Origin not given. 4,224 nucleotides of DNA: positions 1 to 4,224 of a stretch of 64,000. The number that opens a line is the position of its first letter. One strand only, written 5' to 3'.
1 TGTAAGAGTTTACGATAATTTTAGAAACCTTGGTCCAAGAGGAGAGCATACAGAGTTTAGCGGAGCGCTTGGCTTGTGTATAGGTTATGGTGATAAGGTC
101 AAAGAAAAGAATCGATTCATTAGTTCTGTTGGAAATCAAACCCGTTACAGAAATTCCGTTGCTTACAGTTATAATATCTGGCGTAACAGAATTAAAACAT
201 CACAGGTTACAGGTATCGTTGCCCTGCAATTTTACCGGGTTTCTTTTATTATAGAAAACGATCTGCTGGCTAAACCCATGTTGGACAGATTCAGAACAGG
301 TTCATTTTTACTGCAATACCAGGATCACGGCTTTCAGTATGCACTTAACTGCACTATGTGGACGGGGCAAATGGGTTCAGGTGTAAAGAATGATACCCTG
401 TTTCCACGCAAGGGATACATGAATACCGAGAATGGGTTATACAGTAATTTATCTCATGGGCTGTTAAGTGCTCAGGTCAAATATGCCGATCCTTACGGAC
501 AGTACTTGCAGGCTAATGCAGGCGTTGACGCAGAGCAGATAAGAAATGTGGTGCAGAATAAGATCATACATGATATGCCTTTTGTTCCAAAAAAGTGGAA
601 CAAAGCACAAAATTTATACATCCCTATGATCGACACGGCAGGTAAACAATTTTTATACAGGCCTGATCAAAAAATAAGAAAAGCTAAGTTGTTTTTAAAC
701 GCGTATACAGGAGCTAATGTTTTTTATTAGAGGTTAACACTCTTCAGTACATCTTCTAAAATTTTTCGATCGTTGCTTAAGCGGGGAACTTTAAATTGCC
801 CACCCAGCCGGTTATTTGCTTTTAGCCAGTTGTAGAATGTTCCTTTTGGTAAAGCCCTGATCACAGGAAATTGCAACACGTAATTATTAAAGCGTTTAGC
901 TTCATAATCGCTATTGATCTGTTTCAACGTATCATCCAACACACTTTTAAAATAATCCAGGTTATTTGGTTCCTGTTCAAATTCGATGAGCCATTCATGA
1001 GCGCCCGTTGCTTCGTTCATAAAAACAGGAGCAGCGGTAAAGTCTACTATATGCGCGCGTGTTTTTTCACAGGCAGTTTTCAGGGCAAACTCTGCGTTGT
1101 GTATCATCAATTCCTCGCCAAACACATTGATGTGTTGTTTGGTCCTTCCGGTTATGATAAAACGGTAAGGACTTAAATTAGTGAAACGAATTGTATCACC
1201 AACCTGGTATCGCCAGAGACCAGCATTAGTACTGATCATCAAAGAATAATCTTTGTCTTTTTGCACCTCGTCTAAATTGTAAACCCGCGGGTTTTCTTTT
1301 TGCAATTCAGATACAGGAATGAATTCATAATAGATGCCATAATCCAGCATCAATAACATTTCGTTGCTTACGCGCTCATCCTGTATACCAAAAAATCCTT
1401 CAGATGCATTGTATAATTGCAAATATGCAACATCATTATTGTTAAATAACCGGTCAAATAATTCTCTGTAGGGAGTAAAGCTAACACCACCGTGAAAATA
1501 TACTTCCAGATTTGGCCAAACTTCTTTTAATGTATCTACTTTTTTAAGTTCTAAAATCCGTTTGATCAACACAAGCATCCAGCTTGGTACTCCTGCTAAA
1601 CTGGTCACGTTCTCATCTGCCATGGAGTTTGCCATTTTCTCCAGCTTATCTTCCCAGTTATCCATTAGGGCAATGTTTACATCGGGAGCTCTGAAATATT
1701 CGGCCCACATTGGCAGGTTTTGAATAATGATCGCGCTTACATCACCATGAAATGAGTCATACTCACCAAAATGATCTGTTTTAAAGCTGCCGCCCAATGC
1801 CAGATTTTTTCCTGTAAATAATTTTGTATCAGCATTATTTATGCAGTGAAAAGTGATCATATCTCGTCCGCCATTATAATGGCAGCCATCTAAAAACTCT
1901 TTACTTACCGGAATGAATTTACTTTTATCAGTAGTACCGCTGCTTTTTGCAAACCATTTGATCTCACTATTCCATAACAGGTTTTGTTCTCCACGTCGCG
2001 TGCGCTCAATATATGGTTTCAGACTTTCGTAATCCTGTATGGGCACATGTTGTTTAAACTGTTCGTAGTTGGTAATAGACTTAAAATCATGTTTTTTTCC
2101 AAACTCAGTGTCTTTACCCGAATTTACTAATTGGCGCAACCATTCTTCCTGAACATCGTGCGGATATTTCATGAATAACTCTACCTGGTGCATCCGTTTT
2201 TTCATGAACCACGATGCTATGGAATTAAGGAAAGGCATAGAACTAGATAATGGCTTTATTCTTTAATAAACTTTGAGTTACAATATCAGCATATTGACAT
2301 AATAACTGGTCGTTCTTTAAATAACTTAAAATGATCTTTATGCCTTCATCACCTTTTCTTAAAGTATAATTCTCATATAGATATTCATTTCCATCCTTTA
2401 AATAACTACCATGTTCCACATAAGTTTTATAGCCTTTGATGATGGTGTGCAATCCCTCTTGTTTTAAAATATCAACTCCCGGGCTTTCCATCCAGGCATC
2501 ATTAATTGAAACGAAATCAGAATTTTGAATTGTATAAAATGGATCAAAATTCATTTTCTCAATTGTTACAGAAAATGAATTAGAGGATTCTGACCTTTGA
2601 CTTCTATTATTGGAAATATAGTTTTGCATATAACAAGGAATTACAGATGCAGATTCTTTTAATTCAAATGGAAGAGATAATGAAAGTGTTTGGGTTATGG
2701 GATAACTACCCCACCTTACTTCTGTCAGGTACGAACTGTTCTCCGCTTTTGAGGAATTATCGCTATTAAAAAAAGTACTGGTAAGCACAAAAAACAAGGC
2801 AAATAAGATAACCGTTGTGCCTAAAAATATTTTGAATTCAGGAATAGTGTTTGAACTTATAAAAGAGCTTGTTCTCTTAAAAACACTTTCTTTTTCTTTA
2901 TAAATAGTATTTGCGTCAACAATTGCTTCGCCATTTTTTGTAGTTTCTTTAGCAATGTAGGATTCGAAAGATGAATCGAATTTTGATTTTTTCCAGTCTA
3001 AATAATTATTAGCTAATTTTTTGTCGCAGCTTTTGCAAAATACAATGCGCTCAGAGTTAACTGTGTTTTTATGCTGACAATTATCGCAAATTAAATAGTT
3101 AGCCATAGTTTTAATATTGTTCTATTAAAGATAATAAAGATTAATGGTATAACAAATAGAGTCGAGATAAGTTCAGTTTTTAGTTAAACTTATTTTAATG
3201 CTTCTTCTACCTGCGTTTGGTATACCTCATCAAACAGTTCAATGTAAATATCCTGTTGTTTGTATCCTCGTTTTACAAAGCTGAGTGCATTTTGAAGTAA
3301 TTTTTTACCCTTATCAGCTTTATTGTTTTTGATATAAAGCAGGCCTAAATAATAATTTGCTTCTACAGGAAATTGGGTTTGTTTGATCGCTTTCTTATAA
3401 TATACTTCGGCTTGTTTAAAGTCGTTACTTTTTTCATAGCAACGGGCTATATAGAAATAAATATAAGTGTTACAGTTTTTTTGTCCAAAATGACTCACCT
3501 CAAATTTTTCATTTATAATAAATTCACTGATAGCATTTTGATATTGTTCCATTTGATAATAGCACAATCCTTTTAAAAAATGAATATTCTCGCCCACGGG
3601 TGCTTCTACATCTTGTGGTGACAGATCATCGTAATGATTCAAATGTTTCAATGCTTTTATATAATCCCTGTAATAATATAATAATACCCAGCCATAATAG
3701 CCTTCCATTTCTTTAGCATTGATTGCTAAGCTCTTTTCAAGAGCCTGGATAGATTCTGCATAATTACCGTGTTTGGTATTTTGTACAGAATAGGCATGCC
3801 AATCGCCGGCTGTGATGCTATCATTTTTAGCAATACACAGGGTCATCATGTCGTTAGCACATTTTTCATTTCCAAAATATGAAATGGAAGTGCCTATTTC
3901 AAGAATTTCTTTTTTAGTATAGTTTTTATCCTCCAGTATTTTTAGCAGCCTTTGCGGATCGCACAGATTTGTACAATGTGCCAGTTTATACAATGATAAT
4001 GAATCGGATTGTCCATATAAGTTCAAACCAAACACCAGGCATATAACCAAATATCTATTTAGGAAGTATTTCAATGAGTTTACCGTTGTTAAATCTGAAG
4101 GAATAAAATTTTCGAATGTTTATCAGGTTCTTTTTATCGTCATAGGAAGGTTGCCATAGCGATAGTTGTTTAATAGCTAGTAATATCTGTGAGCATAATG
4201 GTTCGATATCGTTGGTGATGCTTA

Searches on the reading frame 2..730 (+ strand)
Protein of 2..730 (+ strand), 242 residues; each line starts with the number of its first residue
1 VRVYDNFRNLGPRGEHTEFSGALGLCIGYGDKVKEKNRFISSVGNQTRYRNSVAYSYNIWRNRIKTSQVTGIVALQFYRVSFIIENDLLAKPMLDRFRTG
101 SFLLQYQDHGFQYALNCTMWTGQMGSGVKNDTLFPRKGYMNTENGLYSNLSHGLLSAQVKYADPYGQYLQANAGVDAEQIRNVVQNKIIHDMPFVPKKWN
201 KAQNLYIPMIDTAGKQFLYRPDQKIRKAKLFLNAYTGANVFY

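Call 92: search_protein_families(library=pfam, proteins=[window:2-730:+], max_evalue=0.001)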
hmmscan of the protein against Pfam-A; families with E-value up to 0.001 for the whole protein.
window:2-730:+ (242 aa): 1 family
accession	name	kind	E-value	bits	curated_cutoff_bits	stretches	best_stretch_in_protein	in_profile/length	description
PF15528.11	Ntox23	-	2.2e-30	106.7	26.2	1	27-191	24-190/190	Bacterial toxin 23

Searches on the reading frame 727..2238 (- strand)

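Call 92: search_protein_families(library=pfam, proteins=[window:727-2238:-], max_evalue=0.001)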
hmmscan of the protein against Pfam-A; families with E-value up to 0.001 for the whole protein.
window:727-2238:- (503 aa): 3 families
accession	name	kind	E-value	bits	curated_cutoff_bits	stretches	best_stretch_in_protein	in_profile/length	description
PF03321.19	GH3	-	7e-66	222.9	23.6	1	16-268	2-302/304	GH3 family N-terminal domain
PF23572.1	GH3_C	-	2e-26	93.4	23.6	1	381-492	2-119/119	GH3 family C-terminal domain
PF23571.1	GH3_M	-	3.9e-20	72.1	23.6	1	296-365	2-75/75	GH3 family central domain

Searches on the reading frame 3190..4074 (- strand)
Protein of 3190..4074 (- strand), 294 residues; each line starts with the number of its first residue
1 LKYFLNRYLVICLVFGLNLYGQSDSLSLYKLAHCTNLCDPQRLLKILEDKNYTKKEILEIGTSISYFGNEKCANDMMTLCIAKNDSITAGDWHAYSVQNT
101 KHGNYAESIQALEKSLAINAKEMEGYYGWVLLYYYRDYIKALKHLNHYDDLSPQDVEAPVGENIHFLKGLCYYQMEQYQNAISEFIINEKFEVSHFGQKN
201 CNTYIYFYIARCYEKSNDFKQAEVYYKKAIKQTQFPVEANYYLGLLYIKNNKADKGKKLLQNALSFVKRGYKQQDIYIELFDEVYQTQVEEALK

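Call 92: search_protein_families(library=pfam, proteins=[window:3190-4074:-], max_evalue=0.001)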
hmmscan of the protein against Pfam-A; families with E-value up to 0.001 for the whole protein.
window:3190-4074:- (294 aa): 12 families
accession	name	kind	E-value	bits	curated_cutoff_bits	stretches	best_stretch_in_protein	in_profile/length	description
PF07719.23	TPR_2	-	1e-13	50.7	27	1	205-232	3-30/34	Tetratricopeptide repeat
PF00515.34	TPR_1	-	3.8e-10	39.6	27.8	1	205-231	3-29/34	Tetratricopeptide repeat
PF13181.12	TPR_8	-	9.3e-09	35.2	25.7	0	205-231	3-29/34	Tetratricopeptide repeat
PF13424.12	TPR_12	-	6.3e-08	33.1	30.1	0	168-231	9-73/77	Tetratricopeptide repeat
PF13428.12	TPR_14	-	3.4e-07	30.7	23.5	0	206-232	4-30/44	Tetratricopeptide repeat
PF13174.12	TPR_6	-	1.1e-06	29.3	26.3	0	206-232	3-29/33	Tetratricopeptide repeat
PF13432.12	TPR_16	-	2e-05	25.3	32.7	0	213-254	7-48/65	Tetratricopeptide repeat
PF14559.12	TPR_19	-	2.2e-05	25.1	25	0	216-263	4-51/68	Tetratricopeptide repeat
PF13431.12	TPR_17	-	0.00011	22.6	24.4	0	225-255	1-31/34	Tetratricopeptide repeat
PF13176.12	TPR_7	-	0.00027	21.2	27.9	0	209-231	5-29/36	Tetratricopeptide repeat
PF13414.12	TPR_11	-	0.00068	19.7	26.8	0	216-250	7-41/42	TPR repeat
PF12895.13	ANAPC3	-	0.00072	20.2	27.2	0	102-183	2-77/82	Anaphase-promoting complex, cyclosome, subunit 3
